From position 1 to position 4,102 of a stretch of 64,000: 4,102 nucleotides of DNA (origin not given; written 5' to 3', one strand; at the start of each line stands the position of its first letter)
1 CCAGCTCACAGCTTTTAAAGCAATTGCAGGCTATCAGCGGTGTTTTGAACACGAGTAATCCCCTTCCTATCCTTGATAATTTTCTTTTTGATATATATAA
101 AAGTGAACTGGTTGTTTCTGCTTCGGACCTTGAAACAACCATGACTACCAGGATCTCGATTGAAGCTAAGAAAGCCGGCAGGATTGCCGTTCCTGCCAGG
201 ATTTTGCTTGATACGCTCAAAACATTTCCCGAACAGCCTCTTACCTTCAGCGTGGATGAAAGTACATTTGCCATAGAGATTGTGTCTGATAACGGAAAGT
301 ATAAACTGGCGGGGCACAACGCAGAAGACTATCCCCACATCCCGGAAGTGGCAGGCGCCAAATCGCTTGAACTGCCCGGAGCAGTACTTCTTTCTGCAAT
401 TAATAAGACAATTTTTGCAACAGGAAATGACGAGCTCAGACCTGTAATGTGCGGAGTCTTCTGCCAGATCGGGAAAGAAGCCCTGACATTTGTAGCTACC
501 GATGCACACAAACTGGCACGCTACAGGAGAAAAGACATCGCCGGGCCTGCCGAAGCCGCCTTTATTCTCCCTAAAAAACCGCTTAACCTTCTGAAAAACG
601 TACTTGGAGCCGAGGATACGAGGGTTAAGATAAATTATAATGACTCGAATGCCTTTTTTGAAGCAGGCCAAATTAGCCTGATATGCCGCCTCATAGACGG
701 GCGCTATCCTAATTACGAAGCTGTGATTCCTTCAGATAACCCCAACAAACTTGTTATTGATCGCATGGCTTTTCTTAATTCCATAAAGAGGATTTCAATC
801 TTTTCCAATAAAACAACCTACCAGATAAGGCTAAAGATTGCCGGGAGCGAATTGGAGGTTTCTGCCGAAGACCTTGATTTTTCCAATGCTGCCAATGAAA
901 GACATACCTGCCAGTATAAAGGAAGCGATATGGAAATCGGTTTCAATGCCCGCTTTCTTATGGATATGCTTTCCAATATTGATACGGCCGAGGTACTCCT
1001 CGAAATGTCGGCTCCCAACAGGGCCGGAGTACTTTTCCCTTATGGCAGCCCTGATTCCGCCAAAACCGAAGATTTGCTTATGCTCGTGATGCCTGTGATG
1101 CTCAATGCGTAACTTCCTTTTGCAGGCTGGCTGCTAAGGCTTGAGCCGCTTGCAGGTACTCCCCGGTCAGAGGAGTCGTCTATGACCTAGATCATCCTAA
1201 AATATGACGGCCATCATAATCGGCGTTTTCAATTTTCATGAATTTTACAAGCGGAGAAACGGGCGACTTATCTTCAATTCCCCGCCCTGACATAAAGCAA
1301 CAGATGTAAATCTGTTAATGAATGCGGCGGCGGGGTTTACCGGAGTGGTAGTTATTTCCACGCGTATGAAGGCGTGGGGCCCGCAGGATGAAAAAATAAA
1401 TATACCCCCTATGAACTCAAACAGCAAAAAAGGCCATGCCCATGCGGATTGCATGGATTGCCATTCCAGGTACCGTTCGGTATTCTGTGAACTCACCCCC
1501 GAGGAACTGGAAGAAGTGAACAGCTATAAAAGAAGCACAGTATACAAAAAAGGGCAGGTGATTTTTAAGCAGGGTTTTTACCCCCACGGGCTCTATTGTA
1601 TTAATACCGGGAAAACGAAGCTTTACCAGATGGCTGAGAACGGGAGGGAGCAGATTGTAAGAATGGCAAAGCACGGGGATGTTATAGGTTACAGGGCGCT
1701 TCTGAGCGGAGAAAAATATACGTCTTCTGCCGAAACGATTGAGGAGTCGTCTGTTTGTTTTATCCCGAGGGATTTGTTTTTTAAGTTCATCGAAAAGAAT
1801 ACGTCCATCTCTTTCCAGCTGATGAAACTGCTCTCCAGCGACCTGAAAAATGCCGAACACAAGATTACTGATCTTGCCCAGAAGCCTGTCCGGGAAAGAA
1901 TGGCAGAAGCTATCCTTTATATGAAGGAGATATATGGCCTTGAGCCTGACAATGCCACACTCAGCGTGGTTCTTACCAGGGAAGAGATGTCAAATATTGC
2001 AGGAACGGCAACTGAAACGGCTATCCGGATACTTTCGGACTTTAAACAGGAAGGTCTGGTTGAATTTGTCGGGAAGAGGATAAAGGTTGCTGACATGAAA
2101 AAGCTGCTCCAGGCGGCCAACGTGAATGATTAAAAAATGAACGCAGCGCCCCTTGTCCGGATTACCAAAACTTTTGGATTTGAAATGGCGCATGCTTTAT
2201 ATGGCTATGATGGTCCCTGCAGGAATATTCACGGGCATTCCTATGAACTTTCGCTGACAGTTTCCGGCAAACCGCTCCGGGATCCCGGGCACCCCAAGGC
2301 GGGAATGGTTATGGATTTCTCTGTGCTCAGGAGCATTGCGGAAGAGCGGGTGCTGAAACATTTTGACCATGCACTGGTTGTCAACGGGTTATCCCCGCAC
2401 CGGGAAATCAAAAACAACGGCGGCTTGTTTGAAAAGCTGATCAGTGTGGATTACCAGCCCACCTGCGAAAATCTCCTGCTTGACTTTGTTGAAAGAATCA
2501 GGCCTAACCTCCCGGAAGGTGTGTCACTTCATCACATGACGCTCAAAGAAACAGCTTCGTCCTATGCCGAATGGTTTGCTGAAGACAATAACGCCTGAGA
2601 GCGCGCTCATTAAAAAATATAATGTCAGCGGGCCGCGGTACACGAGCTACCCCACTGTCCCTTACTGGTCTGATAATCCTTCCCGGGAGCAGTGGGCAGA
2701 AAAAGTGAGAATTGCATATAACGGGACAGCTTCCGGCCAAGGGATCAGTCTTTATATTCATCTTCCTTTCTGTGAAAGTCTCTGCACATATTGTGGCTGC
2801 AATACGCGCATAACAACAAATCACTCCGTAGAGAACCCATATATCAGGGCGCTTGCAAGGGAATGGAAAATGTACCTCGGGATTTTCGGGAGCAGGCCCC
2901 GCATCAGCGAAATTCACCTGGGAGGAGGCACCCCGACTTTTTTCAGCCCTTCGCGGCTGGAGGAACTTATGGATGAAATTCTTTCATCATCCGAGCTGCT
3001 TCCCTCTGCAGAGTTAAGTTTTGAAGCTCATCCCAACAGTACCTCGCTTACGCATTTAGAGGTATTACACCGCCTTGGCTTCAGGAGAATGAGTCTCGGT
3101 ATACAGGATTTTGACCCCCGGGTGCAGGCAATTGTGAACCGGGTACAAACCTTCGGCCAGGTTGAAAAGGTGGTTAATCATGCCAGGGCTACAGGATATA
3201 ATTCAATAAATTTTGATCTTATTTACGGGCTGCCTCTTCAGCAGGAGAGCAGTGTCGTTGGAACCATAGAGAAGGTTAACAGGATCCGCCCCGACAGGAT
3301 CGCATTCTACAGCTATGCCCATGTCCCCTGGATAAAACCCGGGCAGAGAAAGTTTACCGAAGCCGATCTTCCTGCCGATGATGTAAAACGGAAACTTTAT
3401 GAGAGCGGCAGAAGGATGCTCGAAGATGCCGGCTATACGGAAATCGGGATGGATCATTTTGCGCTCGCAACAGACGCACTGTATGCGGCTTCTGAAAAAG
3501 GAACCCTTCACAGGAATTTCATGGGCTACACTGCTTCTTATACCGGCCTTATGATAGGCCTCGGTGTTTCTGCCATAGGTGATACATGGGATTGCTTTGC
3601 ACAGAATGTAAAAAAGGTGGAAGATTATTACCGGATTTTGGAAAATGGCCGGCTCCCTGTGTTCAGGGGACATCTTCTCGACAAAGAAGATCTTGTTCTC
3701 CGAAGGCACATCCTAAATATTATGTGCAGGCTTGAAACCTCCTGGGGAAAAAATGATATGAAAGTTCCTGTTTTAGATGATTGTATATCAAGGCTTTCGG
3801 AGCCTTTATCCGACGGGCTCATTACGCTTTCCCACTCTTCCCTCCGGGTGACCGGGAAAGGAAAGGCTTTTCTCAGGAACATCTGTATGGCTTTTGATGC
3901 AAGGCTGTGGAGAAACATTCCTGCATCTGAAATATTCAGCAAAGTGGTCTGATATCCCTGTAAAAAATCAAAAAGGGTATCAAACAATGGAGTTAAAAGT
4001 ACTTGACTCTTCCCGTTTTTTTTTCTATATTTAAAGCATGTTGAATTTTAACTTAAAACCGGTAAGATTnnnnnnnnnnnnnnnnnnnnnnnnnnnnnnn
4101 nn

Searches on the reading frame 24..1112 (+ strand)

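Call 9: search_protein_families(library=pfam, proteins=[window:24-1112:+])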
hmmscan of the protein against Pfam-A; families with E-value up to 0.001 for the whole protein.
window:24-1112:+ (362 aa): 3 families
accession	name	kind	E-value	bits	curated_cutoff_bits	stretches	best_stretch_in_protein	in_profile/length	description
PF00712.24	DNA_pol3_beta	-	1.7e-26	93.2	24.4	1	2-107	15-120/120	DNA polymerase III beta subunit, N-terminal domain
PF02767.21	DNA_pol3_beta_2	-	5.3e-22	78.7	27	1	117-230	2-116/116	DNA polymerase III beta subunit, central domain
PF02768.20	DNA_pol3_beta_3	-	1.9e-20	73.3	27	1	234-344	3-112/121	DNA polymerase III beta subunit, C-terminal domain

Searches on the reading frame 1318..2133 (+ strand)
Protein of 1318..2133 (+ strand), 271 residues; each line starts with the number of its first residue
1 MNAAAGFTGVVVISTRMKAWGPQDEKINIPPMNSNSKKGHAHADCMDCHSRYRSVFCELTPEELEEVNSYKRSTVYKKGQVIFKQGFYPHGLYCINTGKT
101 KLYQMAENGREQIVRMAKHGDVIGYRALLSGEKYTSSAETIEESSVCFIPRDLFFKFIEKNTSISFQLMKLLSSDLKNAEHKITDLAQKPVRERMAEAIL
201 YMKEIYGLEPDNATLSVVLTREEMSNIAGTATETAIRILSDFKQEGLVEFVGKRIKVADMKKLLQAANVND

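Call 9: search_protein_families(library=pfam, proteins=[window:1318-2133:+])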
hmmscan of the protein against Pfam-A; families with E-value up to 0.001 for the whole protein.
window:1318-2133:+ (271 aa): 2 families
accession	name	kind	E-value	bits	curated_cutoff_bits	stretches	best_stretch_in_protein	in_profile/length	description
PF00027.35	cNMP_binding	-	1.4e-21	76.7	27.5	1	75-161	3-89/89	Cyclic nucleotide-binding domain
PF13545.12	HTH_Crp_2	-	1.7e-14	53.9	27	1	193-265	1-69/70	Crp-like helix-turn-helix domain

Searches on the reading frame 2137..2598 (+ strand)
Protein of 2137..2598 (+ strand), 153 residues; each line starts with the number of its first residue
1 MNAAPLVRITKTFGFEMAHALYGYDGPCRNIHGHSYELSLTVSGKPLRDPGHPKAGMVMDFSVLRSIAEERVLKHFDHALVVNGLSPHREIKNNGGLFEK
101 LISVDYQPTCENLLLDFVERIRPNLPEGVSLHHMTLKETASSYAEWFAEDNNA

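Call 9: search_protein_families(library=pfam, proteins=[window:2137-2598:+])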
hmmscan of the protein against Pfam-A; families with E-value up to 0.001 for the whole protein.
window:2137-2598:+ (153 aa): 1 family
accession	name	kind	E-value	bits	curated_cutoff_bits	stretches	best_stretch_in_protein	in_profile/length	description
PF01242.24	PTPS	-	7.9e-27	94.1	22.4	1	9-146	2-118/121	6-pyruvoyl tetrahydropterin synthase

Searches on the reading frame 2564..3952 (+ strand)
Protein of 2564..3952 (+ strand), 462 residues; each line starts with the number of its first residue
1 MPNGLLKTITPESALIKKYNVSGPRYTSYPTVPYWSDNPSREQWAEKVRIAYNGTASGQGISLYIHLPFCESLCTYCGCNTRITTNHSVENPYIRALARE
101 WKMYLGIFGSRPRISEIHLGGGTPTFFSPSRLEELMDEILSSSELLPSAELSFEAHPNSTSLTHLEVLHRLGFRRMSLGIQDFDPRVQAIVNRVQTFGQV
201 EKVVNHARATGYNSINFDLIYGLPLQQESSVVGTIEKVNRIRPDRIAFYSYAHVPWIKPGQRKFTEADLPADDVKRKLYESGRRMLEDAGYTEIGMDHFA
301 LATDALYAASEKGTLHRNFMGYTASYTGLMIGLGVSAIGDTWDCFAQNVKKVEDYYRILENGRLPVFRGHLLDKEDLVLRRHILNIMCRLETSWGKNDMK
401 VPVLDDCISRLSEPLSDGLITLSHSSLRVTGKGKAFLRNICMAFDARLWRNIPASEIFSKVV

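Call 9: search_protein_families(library=pfam, proteins=[window:2564-3952:+])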
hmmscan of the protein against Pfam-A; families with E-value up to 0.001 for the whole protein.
window:2564-3952:+ (462 aa): 1 family
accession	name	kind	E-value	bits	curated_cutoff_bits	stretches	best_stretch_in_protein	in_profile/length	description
PF04055.27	Radical_SAM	-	5e-19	69.5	29.5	1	64-237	1-165/166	Radical SAM superfamily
